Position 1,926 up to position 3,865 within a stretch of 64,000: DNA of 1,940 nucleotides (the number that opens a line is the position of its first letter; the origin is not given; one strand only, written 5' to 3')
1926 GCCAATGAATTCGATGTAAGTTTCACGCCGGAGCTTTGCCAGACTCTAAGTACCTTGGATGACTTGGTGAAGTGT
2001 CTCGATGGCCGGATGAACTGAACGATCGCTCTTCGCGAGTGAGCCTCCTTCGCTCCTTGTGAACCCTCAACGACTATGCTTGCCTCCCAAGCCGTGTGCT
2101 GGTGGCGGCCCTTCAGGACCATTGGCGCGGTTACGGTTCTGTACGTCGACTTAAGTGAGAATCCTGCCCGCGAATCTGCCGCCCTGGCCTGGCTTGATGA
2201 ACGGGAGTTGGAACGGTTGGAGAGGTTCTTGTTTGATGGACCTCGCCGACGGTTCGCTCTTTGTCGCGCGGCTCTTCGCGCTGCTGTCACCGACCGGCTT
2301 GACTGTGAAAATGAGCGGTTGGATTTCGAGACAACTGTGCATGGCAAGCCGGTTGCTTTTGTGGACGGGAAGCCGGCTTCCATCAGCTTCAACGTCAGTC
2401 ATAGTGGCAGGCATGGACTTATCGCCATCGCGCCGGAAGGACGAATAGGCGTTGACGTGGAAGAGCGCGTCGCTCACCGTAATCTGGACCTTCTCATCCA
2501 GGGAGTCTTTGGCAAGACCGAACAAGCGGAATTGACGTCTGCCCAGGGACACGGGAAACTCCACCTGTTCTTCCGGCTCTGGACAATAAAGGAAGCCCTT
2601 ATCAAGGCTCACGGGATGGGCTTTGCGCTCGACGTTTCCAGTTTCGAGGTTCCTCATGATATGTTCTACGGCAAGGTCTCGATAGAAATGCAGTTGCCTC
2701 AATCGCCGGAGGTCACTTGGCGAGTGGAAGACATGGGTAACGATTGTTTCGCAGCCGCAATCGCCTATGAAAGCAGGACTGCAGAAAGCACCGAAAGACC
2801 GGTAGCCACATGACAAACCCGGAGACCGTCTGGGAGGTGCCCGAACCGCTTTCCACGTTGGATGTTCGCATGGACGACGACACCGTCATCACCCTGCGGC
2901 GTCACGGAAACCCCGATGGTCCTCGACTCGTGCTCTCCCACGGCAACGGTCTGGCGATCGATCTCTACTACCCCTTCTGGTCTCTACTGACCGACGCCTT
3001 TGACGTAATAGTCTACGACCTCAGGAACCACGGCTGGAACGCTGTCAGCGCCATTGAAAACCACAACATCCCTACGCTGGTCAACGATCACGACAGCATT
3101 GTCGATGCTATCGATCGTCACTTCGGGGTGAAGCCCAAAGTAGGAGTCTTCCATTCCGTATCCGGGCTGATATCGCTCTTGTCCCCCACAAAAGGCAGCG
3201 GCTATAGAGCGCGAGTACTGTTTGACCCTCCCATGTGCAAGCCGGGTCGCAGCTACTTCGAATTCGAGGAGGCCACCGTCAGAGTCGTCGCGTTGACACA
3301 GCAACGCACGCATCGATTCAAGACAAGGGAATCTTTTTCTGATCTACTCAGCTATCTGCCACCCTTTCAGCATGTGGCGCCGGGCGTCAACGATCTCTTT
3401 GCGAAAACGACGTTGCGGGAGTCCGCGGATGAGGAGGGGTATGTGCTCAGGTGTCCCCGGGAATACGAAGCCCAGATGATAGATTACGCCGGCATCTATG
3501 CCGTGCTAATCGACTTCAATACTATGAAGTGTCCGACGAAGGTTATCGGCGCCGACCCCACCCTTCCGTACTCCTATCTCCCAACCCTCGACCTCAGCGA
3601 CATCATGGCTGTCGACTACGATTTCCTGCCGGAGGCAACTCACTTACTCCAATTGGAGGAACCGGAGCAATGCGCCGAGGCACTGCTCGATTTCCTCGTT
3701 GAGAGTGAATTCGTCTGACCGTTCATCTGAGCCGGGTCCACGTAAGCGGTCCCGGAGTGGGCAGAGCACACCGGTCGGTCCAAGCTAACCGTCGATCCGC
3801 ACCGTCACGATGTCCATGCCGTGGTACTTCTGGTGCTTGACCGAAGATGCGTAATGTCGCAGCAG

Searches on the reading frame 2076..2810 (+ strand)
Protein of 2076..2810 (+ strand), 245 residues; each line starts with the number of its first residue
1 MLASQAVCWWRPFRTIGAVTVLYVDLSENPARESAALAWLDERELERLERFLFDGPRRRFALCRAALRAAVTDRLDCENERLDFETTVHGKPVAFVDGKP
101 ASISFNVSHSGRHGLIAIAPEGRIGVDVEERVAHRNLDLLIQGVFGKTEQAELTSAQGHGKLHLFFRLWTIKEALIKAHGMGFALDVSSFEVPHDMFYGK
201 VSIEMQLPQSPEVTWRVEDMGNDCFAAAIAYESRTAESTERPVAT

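Call 75: search_protein_families(library=pfam, proteins=[window:2076-2810:+], max_evalue=0.001)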
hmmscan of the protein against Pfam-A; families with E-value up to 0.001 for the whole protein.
window:2076-2810:+ (245 aa): 2 families
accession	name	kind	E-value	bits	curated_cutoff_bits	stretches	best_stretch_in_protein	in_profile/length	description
PF01648.25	ACPS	-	4.9e-15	56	25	1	123-195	1-79/111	4'-phosphopantetheinyl transferase superfamily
PF22624.1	AASDHPPT_N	-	9.5e-11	42.3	27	1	34-118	11-97/100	4'-phosphopantetheinyl transferase, N-terminal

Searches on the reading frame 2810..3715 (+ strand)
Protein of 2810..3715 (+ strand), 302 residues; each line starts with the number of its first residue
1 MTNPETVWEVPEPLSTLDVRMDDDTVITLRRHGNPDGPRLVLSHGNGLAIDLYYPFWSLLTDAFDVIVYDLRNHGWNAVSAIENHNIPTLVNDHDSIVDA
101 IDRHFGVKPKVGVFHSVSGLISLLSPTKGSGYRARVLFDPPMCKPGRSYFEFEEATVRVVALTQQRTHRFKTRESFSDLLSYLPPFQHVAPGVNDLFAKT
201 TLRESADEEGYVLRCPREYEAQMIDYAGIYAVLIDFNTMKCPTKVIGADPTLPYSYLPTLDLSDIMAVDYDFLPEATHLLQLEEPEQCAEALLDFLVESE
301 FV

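Call 75: search_protein_families(library=pfam, proteins=[window:2810-3715:+], max_evalue=0.001)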
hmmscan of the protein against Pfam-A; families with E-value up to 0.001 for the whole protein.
window:2810-3715:+ (302 aa): 3 families
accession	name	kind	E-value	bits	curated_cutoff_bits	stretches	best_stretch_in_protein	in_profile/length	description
PF12697.13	Abhydrolase_6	-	3.3e-12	48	26.3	1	40-291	1-217/217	Alpha/beta hydrolase family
PF00561.26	Abhydrolase_1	-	0.00019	21.6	25.8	1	38-122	1-83/245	alpha/beta hydrolase fold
PF12146.15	Hydrolase_4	-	0.0008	19.2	27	0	40-149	7-117/239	Serine aminopeptidase, S33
